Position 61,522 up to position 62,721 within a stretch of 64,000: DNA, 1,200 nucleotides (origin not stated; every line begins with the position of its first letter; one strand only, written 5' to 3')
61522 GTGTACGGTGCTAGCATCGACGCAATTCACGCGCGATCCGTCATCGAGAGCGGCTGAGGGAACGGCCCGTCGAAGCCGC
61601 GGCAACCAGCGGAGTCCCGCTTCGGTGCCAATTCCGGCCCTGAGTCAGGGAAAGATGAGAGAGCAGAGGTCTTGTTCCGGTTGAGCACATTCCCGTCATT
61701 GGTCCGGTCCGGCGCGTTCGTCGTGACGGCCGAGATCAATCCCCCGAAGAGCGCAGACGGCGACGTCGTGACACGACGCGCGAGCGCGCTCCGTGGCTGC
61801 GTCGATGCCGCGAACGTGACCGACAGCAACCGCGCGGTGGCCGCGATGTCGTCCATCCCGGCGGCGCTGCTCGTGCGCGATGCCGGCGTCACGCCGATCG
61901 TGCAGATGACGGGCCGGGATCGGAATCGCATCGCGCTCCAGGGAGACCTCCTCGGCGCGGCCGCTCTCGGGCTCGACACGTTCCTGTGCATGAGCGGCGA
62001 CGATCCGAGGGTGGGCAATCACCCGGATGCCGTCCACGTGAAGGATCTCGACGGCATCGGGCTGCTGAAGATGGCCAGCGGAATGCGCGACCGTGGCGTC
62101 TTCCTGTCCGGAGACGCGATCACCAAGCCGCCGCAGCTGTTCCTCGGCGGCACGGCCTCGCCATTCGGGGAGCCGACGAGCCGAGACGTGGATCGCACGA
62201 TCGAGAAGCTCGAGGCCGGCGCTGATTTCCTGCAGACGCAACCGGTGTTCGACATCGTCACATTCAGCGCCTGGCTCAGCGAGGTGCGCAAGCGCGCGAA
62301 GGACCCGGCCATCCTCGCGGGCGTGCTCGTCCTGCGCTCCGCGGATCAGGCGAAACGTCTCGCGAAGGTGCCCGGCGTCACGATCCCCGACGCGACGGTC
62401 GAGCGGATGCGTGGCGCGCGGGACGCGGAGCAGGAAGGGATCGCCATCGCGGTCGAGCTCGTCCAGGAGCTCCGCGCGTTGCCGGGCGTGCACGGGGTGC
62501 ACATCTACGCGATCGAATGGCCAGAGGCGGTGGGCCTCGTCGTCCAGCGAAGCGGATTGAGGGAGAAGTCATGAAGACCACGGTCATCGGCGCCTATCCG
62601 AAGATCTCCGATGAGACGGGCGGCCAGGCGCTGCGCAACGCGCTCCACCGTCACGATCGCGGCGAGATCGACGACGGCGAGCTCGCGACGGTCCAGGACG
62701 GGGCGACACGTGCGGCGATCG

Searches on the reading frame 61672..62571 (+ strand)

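Call 77: search_protein_families(library=pfam, proteins=[window:61672-62571:+], max_evalue=1e-8)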
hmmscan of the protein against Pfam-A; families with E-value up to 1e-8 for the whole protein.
window:61672-62571:+ (300 aa): 1 family
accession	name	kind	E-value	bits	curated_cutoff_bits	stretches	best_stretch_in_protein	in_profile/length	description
PF02219.23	MTHFR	-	2.3e-34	119.5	24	1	10-295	5-287/287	Methylenetetrahydrofolate reductase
